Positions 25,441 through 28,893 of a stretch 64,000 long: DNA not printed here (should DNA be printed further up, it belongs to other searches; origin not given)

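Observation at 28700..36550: At least eleven diverged tandem copies of a 210-265 aa module I cannot assign to any family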

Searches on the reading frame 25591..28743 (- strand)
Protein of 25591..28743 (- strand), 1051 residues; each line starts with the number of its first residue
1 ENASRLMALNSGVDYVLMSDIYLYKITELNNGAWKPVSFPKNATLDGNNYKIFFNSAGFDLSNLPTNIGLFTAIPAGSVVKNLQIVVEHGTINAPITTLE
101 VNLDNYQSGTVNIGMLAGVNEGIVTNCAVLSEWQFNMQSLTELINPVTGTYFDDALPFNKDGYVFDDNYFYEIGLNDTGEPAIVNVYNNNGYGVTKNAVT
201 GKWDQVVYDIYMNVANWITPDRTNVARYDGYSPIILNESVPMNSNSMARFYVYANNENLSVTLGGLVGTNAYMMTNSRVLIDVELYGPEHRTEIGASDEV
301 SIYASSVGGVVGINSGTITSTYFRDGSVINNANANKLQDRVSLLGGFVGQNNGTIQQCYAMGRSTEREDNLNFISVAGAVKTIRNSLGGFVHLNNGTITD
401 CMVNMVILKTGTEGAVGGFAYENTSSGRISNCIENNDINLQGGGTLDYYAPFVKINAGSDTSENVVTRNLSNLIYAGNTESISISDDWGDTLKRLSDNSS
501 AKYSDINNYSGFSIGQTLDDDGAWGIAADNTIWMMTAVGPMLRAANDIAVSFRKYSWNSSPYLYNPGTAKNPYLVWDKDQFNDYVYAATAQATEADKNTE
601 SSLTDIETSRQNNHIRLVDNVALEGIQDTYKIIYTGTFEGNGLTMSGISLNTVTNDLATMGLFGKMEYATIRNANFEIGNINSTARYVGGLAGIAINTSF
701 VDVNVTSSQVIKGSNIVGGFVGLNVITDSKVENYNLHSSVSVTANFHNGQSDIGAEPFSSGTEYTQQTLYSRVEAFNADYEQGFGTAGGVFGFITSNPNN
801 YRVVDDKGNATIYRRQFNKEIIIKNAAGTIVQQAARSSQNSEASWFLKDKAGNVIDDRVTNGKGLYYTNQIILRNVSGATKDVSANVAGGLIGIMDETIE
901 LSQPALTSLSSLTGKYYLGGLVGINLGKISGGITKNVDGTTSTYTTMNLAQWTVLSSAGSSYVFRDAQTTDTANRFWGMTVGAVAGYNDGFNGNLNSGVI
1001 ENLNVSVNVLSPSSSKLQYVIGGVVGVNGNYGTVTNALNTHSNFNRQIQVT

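Call 74: search_solved_structures(query=window:25591-28743:-, max_evalue=1)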
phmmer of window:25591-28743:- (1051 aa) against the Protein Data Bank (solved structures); distinct sequences matched with E-value up to 1: 1.
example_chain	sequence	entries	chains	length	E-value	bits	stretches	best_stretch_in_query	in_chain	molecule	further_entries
3mcp_A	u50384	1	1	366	0.31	12.6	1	658-746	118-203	Glucokinase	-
